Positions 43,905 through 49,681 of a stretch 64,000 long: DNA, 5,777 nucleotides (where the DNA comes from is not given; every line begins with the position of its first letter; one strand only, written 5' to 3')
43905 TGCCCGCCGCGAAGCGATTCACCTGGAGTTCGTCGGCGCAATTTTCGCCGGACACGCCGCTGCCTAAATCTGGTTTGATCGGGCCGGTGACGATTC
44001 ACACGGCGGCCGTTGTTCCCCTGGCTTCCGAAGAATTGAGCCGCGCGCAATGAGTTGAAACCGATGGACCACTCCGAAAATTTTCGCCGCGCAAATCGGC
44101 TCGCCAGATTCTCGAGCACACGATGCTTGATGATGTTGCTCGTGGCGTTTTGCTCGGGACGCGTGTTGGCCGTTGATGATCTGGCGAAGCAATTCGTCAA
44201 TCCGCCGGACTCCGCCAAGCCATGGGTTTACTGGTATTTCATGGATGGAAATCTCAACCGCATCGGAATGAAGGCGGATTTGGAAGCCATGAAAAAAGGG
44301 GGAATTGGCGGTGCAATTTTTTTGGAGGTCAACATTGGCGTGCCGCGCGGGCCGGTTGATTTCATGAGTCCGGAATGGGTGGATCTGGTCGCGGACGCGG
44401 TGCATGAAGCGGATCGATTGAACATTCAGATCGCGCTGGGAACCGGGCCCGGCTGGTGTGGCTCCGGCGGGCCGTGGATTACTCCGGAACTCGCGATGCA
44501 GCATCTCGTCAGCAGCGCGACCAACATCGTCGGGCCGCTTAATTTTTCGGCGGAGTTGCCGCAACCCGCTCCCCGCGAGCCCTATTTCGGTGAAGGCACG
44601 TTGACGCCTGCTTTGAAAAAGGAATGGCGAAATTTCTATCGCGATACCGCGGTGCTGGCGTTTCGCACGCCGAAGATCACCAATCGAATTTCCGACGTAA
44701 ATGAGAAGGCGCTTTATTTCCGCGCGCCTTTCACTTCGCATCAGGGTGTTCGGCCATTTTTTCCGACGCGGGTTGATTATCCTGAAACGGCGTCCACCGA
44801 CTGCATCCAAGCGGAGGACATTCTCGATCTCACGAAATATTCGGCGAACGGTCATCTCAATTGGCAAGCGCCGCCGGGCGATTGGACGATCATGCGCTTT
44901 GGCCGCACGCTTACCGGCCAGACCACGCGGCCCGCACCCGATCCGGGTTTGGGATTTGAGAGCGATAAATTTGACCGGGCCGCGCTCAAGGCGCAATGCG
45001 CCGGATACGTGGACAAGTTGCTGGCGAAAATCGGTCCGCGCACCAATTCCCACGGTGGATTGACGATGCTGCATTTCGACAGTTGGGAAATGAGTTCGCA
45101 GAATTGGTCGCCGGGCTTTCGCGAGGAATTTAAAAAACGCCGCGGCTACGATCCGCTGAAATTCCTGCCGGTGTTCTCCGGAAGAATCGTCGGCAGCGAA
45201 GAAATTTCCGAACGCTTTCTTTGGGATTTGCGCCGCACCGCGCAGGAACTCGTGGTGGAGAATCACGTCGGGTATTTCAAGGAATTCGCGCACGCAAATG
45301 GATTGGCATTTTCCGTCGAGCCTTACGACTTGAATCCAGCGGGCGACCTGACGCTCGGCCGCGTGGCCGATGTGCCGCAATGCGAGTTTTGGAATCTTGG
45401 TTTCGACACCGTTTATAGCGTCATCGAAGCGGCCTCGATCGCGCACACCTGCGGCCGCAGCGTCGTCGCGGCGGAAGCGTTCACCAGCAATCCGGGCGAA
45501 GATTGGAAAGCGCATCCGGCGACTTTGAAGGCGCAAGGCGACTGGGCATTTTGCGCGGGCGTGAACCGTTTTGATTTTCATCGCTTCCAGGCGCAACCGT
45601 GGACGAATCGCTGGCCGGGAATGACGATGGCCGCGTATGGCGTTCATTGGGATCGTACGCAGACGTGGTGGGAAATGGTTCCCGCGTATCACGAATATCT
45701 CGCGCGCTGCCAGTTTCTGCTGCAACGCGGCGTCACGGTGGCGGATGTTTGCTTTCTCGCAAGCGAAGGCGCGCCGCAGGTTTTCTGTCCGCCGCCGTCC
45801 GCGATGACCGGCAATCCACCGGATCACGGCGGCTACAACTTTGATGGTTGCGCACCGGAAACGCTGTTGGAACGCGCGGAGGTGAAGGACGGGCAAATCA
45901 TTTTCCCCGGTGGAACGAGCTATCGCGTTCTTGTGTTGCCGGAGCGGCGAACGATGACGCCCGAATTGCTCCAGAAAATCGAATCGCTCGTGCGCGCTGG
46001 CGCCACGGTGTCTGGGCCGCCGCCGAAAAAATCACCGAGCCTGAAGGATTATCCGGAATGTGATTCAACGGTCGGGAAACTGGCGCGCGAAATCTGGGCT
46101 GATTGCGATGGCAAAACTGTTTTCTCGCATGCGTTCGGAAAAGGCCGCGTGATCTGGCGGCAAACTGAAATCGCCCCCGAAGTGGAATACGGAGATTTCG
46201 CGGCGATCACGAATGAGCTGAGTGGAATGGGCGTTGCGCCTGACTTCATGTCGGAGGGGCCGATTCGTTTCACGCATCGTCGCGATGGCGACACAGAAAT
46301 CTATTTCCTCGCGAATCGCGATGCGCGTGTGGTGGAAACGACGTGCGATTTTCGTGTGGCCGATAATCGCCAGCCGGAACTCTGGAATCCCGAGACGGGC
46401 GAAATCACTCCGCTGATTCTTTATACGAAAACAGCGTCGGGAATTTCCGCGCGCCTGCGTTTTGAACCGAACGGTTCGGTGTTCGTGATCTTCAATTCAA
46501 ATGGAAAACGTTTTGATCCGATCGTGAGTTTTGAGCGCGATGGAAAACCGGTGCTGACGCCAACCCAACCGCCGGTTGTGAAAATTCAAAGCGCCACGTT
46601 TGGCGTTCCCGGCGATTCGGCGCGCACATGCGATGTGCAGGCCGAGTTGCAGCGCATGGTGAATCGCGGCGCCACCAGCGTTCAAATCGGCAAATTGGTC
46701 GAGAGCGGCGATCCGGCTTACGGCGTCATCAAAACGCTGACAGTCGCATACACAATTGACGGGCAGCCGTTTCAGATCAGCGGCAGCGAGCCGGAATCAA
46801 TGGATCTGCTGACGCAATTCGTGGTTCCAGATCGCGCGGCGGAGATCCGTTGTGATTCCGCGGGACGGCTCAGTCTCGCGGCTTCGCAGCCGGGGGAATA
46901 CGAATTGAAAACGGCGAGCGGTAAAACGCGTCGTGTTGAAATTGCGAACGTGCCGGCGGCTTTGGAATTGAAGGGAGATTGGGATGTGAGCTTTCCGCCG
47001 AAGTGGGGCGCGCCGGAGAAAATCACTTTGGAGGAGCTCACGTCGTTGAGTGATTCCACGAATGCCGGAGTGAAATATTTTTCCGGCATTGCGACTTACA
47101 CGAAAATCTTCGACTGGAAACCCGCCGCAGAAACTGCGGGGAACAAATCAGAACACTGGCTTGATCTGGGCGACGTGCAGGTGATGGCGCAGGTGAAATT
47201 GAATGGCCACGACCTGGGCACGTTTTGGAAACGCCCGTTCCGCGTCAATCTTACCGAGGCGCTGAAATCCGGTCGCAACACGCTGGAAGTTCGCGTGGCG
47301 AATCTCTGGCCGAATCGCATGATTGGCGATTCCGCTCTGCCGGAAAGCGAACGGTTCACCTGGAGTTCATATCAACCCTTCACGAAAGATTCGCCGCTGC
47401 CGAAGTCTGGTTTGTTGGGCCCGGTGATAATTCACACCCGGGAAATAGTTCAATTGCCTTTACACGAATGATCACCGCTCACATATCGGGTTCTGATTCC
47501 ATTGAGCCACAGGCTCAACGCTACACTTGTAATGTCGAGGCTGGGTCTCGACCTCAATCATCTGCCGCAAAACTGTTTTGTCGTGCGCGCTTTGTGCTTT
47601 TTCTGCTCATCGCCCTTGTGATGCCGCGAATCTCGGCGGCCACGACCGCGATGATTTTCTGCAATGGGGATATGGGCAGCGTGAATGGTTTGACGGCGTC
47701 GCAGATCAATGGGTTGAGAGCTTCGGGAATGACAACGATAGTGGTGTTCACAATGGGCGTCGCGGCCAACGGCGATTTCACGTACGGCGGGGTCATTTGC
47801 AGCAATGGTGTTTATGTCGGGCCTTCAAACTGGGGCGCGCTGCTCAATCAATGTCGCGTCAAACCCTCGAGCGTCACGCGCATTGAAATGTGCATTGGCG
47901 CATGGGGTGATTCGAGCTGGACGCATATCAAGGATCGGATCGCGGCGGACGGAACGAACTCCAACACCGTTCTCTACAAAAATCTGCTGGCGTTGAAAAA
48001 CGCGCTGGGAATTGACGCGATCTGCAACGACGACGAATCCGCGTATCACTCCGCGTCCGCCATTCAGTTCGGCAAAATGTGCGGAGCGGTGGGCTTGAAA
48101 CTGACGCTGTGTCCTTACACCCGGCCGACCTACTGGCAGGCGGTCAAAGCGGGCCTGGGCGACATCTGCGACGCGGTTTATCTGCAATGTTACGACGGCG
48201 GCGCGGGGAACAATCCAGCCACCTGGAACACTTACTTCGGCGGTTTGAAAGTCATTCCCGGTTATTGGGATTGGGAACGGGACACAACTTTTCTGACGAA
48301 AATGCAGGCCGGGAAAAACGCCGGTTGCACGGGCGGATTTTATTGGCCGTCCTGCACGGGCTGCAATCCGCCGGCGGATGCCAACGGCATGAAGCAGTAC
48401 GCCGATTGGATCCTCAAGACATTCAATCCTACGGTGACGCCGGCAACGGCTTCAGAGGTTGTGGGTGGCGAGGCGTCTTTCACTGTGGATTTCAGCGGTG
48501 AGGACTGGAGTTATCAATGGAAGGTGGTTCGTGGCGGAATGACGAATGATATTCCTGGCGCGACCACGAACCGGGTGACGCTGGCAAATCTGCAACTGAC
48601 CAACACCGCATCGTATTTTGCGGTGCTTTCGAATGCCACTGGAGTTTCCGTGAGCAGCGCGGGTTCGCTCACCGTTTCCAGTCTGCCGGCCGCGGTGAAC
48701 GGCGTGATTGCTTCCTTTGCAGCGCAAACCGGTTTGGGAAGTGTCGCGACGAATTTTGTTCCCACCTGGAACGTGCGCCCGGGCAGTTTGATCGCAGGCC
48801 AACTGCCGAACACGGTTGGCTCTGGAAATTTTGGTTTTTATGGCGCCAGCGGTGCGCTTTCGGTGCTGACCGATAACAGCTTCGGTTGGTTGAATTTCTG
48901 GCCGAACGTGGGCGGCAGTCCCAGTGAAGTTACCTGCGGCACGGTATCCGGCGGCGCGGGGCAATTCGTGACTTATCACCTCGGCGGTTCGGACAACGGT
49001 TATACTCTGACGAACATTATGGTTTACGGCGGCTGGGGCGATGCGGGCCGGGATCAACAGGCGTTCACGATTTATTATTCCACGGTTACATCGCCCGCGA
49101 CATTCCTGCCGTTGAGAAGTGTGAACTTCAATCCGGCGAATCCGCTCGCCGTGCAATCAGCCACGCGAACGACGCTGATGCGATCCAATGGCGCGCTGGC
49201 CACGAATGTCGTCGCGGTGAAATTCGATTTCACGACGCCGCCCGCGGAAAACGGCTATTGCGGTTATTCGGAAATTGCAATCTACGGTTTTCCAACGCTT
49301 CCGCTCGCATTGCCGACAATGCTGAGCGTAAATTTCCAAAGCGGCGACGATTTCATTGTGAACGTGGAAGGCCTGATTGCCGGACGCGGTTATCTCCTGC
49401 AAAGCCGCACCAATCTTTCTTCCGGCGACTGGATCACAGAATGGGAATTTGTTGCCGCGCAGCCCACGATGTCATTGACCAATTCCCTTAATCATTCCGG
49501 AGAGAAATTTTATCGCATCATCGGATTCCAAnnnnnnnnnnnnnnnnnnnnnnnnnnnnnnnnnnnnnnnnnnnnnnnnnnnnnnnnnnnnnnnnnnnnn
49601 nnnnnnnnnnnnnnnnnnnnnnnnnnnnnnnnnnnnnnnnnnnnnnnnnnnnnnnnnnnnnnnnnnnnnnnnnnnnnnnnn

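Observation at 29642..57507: Eleven copies of an unassigned ~180-215-aa module (TCGN / GW-D-GRD / ENGY-GYSEI signature) across five proteins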

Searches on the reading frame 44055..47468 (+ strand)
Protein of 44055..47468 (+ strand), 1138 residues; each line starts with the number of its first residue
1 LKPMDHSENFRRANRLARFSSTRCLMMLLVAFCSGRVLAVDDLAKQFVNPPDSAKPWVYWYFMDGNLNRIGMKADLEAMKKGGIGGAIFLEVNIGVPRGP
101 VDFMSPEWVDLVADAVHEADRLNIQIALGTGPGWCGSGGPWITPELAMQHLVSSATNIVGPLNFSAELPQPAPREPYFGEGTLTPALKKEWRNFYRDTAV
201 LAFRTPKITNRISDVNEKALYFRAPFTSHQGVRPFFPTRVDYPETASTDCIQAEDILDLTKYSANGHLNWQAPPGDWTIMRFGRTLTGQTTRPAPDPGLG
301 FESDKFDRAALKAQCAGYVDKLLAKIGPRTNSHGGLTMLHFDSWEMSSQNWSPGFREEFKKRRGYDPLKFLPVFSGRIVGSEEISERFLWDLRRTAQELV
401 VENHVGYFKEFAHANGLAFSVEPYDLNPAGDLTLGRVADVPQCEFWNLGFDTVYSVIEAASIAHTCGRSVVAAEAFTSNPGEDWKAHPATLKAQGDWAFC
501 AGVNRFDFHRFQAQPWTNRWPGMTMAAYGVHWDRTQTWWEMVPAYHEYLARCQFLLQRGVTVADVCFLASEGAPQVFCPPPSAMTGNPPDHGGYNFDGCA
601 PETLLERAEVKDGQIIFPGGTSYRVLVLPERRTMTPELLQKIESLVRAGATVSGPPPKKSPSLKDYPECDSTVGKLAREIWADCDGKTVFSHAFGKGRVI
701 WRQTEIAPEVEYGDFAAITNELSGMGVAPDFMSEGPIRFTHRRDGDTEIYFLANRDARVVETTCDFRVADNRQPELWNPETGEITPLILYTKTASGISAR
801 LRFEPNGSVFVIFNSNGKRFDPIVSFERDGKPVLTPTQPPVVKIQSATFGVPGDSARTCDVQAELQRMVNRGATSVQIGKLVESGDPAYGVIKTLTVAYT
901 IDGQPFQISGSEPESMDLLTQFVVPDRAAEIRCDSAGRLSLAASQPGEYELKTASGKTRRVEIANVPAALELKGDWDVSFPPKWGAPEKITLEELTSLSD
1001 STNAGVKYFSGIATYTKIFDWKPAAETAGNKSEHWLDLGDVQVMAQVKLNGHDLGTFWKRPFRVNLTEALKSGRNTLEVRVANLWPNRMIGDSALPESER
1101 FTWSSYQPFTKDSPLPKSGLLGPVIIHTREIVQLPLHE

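Call 16: search_protein_families(library=pfam, proteins=[window:44055-47468:+], max_evalue=0.01)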
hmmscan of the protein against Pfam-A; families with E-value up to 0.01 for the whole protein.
window:44055-47468:+ (1138 aa): 2 families
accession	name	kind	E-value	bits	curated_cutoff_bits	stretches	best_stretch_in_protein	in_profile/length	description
PF17132.9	Glyco_hydro_106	-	7.5e-181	603.7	29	1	49-787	2-739/743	alpha-L-rhamnosidase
PF22666.2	Glyco_hydro_2_N2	-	1.1e-06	29.2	27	1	1014-1085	51-121/167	Glycosyl hydrolase 2 galactose-binding domain-like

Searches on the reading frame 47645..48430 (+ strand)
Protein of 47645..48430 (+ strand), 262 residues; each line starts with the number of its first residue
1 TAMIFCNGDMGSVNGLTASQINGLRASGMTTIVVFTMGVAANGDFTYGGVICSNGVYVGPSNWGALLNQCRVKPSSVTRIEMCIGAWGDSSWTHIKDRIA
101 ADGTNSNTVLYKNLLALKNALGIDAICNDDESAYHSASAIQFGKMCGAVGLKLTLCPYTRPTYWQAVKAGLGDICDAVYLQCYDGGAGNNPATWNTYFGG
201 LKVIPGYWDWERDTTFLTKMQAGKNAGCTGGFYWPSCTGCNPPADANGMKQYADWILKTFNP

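Call 65: find_homologous_proteins(query=window:47645-48430:+, max_evalue=0.001)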
Query window:47645-48430:+ (262 aa): 109 proteins with E <= 0.001 among 378 candidates.
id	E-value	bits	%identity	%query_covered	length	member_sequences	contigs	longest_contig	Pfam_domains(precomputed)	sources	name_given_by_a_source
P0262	3.1e-137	475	79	100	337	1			-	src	-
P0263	2.1e-132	459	75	100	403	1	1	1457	-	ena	-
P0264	1.0e-128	447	76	97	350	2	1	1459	-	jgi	-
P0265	1.5e-124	433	72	100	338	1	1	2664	-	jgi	-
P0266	8.8e-118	411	69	100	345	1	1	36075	-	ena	-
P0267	8.3e-116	404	68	96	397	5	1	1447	PF14200.13,PF00652.29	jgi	jgi:hypothetical protein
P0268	6.7e-115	401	67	100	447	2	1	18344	PF14200.13,PF00652.29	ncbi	-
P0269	4.1e-114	399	66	99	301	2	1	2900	-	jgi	jgi:hypothetical protein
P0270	2.8e-111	390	68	96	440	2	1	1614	-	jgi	jgi:hypothetical protein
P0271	2.1e-108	380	76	84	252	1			-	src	-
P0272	6.1e-108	379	68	96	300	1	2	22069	-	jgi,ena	-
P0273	5.3e-106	372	65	99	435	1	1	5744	PF14200.13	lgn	-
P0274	2.5e-105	370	63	99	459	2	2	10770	PF14200.13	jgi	jgi:hypothetical protein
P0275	2.7e-103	363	69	86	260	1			-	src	-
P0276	5.5e-103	362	60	100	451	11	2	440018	PF14200.13,PF00652.29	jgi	jgi:hypothetical protein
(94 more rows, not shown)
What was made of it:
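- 47645..48430 (+): N-terminal TIM-barrel (GH18-like) domain of ORF E. This is the presumed catalytic partner of copy 8. Homologues carry ricin-B or F5_F8_type_C domains (call 65).
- The TIM-barrel domain of ORF E carries ricin-B (CBM13-type) or F5_F8_type_C domains in other lineages, in place of this module (call 65). In other lineages the position of the module on the ORF E barrel is taken by bona fide lectin domains, ricin-B or F5/8-C (call 65).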

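Call 72: predict_structure(alignment_id=A6)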
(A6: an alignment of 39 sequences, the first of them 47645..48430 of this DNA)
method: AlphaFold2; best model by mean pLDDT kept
length: 262 residues; sequences in the alignment: 39
mean_pLDDT: 93.9   pTM: 0.92
mean pLDDT of the five models: 93.9, 93.3, 92.5, 91.9, 91.6
residues with pLDDT >= 90: 226; 70-90: 25; 50-70: 11; < 50: 0
segments of 3 or more residues with pLDDT < 50: none
pLDDT, mean of each block of 10 residues (from residue 1): 92 94 97 97 97 98 98 97 95 98 98 99 98 96 99 96 98 98 74 93 91 88 94 79 85 95 75
secondary structure, 60 per line:
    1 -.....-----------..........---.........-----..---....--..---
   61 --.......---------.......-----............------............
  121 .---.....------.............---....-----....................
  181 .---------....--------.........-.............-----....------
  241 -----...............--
elements in order: E2-6 H18-27 E31-39 E50-53 H63-69 E79-85 H91-102 H109-121 E125-129 H136-148 E152-155 H161-174 E175-181 H191-194 E203-208 H213-225 E231-234 H246-260
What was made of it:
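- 47645..48430 (+): AlphaFold2 pLDDT 94 (call 72).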

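Call 74: fold_search(model_id=the predicted structure, library=pdb)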
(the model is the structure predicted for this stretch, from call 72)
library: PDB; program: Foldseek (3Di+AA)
matches with E <= 10: 1824; with E <= 0.001: 56
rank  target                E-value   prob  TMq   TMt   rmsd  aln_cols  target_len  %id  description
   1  3ebv                  1.8e-06  1.00  0.59  0.53   5.9       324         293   14  Crystal structure of putative Chitinase A from Streptomyces coelicolor. (released 2008-09-30)
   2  9k1m                  8.2e-06  1.00  0.56  0.56   6.2       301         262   12  Crystal structure of xylanase inhibitor protein (OsXIP) from rice (released 2025-09-03)
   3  1xcf_A                2.0e-05  1.00  0.53  0.58   5.7       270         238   11  Crystal structure of P28L/Y173F tryptophan synthase alpha-subunits from Escherichia coli (released 2004-11-02)
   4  4ovx                  3.3e-05  1.00  0.52  0.50   6.7       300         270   10  Crystal structure of Xylose isomerase domain protein from Planctomyces limnophilus DSM 3776 (released 2014-02-12)
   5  4mnm                  6.3e-05  1.00  0.59  0.47   5.8       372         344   14  Crystal Structure of GH18 Chitinase (G77W/E119Q mutant) from Cycas revoluta in complex with (GlcNAc)4 (released 2014-09-17)
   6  3alf                  7.6e-05  1.00  0.61  0.48   5.6       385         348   11  Crystal Structure of Class V Chitinase from Nicotiana tobaccum (released 2011-03-23)
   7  4wiw_D                7.6e-05  1.00  0.62  0.49   7.1       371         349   11  Crystal structure of C-terminal domain of putative chitinase from Desulfitobacterium hafniense DCB-2 (released 2014-10-08)
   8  8rvr_E                8.0e-05  1.00  0.51  0.36   6.8       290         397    9  Crystal structure of Trypanosoma congolense pyruvate kinase in complex with a single-domain antibody (TcoPYK-sdAb42) i (released 2025-04-16)
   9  4nu7_C                8.5e-05  1.00  0.49  0.55   7.0       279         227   14  2.05 Angstrom Crystal Structure of Ribulose-phosphate 3-epimerase from Toxoplasma gondii. (released 2013-12-18)
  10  6ldu                  9.0e-05  1.00  0.60  0.44   6.1       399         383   14  Crystal structure of CeCht1, a nematode I family chitinase from C. elegans (released 2021-05-26)
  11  8c6z                  9.6e-05  1.00  0.52  0.27   6.2       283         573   14  necrotic enteritis associated Clostridium p. chitinase F8UNI4 in complex with inhibitor bisdionin C (released 2023-05-31)
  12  4n6f_A                1.4e-04  1.00  0.53  0.57   5.4       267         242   12  Crystal structure of Amycolatopsis orientalis BexX complexed with G6P (released 2014-05-14)
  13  4nu7_D                1.4e-04  1.00  0.48  0.54   7.0       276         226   14  2.05 Angstrom Crystal Structure of Ribulose-phosphate 3-epimerase from Toxoplasma gondii. (released 2013-12-18)
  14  6le8                  1.6e-04  1.00  0.61  0.44   6.1       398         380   13  Crystal structure of nematode family I chitinase,CeCht1, in complex with dihydropyrrolopyrazol-6-one derivate 1 (released 2021-05-26)
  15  3alg_A                1.9e-04  1.00  0.61  0.48   5.2       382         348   11  Crystal Structure of Class V Chitinase (E115Q mutant) from Nicotiana tobaccum in complex with NAG4 (released 2011-03-23)
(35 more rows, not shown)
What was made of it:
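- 47645..48430 (+): Best Foldseek matches are 3ebv chitinase and a xylanase-inhibitor protein (call 74).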

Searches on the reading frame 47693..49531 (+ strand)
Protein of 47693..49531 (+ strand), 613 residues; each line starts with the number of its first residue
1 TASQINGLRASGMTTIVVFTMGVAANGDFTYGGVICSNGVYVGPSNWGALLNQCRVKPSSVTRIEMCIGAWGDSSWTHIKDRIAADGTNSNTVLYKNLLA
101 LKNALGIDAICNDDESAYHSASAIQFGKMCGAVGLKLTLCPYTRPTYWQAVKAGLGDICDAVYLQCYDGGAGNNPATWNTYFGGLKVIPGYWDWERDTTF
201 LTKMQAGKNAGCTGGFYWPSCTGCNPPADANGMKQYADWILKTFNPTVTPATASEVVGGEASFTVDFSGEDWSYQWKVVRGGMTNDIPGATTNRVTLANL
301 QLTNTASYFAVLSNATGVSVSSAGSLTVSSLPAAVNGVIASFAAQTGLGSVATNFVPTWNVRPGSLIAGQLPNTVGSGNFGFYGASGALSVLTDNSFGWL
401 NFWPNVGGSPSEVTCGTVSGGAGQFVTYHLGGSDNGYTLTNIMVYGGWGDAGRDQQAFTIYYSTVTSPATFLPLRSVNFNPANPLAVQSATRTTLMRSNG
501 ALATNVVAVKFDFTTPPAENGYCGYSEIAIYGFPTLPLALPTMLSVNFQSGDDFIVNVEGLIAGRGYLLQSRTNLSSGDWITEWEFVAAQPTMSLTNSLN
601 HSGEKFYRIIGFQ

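Call 4: search_protein_families(library=pfam, proteins=[window:47693-49531:+], max_evalue=1)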
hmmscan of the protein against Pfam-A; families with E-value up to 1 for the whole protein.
window:47693-49531:+ (613 aa): 1 family
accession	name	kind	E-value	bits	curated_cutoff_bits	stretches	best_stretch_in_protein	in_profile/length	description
PF09636.16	XkdW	-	0.16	12.2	24.6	1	550-593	14-42/57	XkdW protein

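Call 9: search_protein_families(library=ncbifam, proteins=[window:47693-49531:+], max_evalue=1)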
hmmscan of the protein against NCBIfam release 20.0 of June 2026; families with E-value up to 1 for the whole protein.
window:47693-49531:+ (613 aa): 2 families
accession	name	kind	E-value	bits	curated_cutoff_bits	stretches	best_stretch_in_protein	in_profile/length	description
NF041886.1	Rmf_CrpP_fam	subfamily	0.027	14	28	1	123-145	2-24/39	Rmf/CrpP family protein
NF041887.1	Rmf_like_phage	equivalog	0.051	13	40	1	123-144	5-26/43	Rmf/CrpP fold protein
